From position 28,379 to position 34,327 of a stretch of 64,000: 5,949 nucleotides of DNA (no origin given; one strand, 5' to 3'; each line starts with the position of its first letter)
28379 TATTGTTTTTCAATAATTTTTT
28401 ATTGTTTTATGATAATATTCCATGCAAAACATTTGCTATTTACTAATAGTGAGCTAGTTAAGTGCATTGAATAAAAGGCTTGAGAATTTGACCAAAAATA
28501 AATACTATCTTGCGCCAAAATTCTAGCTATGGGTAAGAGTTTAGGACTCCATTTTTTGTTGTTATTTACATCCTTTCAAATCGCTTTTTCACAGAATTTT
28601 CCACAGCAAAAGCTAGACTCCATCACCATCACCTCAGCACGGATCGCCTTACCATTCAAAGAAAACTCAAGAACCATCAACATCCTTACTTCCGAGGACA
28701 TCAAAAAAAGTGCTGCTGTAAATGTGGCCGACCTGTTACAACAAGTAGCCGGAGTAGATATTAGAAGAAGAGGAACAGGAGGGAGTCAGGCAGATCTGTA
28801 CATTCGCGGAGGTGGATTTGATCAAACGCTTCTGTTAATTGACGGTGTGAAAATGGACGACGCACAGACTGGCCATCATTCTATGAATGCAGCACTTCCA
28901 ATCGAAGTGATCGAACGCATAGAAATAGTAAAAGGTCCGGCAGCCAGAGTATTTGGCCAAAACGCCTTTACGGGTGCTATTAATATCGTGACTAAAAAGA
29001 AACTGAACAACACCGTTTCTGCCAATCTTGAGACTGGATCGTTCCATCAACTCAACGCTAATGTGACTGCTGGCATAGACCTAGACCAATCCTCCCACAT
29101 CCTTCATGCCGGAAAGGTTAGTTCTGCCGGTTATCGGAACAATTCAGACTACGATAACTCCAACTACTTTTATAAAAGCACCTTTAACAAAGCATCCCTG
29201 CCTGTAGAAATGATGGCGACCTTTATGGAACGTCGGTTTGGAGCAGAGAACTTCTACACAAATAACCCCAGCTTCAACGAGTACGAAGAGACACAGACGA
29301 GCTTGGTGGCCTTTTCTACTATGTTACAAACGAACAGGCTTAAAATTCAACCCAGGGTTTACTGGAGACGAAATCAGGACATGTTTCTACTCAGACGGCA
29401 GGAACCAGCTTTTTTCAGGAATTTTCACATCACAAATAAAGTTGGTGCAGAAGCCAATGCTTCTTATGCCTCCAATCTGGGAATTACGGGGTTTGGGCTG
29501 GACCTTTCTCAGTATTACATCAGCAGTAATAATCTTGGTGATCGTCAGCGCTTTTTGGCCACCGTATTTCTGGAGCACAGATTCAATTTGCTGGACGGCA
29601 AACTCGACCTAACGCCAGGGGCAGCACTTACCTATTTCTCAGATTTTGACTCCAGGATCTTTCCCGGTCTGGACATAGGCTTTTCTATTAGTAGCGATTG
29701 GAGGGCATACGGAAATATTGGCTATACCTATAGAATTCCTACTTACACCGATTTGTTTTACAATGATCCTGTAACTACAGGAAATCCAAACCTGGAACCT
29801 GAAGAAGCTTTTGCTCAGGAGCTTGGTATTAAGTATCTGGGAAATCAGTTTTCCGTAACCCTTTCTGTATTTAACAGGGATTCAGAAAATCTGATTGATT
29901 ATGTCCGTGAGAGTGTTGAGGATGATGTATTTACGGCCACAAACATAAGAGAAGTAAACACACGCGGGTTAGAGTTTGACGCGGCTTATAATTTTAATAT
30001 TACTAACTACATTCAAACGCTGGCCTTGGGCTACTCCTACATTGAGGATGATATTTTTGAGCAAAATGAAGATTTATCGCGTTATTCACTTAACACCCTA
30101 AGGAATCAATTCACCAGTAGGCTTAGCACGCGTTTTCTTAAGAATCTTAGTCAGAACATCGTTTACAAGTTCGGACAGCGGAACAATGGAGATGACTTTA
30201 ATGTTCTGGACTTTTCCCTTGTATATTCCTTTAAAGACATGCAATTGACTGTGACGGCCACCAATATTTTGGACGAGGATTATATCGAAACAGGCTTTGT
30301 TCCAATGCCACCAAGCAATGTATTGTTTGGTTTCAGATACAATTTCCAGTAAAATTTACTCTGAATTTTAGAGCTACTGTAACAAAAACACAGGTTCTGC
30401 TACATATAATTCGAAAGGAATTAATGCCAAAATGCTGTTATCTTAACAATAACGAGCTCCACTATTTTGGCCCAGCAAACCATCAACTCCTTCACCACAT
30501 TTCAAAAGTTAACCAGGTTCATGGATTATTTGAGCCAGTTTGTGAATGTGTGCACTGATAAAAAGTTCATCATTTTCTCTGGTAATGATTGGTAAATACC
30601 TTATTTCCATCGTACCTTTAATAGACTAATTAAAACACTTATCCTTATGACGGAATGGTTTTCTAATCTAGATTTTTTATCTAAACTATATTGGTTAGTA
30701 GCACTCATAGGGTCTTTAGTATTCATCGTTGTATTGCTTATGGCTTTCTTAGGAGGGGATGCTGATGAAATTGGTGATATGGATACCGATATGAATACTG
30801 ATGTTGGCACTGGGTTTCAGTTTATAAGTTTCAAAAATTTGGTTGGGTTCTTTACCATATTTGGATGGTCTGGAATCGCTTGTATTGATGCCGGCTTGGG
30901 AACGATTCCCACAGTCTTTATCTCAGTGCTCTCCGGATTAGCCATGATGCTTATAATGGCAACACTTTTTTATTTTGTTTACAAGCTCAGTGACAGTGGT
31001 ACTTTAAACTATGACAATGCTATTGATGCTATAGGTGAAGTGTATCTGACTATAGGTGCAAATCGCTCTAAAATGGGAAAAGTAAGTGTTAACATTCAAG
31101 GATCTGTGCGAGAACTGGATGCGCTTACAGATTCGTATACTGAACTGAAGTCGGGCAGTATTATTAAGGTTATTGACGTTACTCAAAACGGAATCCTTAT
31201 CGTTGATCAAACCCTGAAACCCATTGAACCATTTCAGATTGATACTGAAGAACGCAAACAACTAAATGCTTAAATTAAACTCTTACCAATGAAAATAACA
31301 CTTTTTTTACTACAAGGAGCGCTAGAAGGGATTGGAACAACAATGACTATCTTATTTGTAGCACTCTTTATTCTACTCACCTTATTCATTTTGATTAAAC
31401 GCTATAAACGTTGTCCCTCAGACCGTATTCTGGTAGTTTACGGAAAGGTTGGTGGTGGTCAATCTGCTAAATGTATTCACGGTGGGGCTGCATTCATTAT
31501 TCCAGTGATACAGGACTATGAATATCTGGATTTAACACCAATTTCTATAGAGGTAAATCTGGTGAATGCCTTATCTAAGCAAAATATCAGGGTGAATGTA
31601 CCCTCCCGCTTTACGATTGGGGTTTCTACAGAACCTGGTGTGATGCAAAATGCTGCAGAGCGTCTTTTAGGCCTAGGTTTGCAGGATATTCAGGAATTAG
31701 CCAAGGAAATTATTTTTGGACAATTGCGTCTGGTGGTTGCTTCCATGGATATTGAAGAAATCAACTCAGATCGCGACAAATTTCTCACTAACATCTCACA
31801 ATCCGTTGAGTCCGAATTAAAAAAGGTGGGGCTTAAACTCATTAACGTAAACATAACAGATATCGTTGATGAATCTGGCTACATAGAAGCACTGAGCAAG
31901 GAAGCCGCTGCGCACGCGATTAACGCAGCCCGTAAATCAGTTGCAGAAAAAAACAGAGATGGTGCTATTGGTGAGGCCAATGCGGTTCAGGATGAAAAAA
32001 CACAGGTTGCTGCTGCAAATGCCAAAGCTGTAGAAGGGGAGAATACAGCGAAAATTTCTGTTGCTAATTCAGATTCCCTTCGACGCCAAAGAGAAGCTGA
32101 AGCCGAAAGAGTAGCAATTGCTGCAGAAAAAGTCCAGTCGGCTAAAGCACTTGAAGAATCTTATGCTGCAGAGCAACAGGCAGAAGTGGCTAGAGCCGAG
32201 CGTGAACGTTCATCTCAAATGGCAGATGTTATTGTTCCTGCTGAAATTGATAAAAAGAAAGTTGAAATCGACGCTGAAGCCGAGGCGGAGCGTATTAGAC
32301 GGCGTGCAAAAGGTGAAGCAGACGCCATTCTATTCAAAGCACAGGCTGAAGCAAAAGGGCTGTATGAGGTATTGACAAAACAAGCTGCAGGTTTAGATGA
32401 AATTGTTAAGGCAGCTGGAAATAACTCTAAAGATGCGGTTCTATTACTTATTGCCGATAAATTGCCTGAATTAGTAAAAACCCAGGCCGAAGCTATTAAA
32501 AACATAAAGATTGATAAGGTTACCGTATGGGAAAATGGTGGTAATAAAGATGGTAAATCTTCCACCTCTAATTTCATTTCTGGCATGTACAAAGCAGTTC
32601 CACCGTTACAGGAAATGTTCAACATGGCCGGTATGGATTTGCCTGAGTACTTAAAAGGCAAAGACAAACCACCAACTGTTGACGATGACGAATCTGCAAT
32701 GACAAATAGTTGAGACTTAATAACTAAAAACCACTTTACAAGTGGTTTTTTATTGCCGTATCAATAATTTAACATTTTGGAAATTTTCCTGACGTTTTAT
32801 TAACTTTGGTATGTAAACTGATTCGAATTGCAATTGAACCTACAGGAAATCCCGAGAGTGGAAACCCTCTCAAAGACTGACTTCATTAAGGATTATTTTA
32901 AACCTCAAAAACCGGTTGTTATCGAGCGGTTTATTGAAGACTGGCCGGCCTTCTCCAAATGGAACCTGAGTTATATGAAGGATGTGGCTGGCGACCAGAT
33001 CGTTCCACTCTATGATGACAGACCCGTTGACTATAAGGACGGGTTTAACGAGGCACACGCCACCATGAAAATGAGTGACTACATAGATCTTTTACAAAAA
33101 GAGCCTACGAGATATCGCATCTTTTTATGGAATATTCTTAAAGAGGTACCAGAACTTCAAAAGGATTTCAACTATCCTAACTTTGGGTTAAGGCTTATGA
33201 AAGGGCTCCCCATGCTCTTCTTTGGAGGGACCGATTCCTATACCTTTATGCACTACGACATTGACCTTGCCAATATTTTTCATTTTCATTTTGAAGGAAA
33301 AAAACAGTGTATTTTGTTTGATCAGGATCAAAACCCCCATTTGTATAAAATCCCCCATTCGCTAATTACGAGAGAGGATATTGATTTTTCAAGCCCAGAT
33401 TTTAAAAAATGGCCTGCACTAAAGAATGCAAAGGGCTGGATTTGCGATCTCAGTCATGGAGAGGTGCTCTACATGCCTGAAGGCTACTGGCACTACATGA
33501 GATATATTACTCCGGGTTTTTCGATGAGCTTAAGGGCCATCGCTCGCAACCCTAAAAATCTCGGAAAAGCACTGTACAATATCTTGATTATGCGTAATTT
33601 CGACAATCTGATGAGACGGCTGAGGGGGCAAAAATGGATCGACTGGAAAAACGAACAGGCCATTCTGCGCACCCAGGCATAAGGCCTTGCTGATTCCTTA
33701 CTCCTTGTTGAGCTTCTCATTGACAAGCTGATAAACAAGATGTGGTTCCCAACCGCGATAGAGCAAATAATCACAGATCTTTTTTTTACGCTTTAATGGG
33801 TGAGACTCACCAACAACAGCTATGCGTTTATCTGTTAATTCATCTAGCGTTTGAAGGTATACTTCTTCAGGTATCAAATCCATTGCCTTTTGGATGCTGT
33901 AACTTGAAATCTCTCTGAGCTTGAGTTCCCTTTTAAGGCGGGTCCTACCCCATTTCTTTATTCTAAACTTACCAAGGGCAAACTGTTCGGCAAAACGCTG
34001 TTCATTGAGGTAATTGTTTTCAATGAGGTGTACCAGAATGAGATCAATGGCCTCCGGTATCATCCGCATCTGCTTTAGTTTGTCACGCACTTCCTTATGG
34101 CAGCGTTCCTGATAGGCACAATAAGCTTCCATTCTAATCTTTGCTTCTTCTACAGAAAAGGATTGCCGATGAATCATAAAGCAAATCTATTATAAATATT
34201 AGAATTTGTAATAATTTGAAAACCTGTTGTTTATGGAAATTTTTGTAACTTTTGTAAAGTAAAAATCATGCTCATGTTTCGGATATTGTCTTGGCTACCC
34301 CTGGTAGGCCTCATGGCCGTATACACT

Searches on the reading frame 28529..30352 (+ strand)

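Call 7: search_protein_families(library=pfam, proteins=[window:28529-30352:+])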
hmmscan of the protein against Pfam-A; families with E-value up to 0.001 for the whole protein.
window:28529-30352:+ (607 aa): 2 families
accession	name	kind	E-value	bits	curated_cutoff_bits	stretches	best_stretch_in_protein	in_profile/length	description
PF00593.30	TonB_dep_Rec_b-barrel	-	7.9e-32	112.1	27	1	176-580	60-436/436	TonB dependent receptor-like, beta-barrel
PF07715.20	Plug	-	3.9e-23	82.4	23.9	1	45-150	4-107/107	TonB-dependent Receptor Plug Domain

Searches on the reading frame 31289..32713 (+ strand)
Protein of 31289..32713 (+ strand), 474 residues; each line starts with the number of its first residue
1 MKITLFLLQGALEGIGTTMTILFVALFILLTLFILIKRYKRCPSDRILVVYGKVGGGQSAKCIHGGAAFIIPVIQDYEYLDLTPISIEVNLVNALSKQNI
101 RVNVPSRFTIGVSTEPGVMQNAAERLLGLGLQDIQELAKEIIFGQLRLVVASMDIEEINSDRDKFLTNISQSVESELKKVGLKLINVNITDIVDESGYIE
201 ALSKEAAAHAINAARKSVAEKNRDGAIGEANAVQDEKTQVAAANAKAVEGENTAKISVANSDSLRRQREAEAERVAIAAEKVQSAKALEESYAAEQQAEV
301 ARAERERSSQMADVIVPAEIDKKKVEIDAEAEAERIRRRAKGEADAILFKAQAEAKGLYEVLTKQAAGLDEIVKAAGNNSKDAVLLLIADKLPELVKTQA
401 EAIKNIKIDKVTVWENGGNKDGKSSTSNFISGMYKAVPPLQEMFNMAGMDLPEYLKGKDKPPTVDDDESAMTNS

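Call 42: search_protein_families(library=pfam, proteins=[window:31289-32713:+], max_evalue=0.00001)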
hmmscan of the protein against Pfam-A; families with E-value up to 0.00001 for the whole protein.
window:31289-32713:+ (474 aa): 1 family
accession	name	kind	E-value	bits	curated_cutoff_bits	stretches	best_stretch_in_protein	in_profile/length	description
PF01145.31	Band_7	-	1.2e-31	110.6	23.6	1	43-222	4-175/176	SPFH domain / Band 7 family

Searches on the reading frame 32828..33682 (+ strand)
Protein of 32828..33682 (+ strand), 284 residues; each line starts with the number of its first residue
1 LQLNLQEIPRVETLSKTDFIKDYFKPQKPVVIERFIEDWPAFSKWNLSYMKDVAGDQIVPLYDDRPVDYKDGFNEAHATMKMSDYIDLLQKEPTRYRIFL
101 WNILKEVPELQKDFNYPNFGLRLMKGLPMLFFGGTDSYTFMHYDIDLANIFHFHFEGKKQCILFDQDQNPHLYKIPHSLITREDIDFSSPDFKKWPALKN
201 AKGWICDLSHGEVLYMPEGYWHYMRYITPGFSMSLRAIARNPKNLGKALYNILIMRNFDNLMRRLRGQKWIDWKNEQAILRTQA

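Call 42: search_protein_families(library=pfam, proteins=[window:32828-33682:+], max_evalue=0.00001)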
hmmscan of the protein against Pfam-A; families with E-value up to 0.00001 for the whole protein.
window:32828-33682:+ (284 aa): 1 family
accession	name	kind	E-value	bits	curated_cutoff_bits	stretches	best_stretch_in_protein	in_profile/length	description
PF13621.12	Cupin_8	-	3.2e-32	112.8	27.4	1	19-227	4-235/252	Cupin-like domain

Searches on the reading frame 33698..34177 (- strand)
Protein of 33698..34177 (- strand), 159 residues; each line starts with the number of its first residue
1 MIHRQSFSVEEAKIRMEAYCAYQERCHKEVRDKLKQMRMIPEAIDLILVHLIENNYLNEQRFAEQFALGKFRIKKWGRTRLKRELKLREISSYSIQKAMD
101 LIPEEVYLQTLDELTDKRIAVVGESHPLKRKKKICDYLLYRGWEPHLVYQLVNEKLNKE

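Call 42: search_protein_families(library=pfam, proteins=[window:33698-34177:-], max_evalue=0.00001)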
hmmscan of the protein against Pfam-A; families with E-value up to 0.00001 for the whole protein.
window:33698-34177:- (159 aa): 1 family
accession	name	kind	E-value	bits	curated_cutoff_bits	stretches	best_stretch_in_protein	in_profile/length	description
PF02631.22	RecX_HTH2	-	1.5e-12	48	26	1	58-99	1-42/42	RecX, second three-helix domain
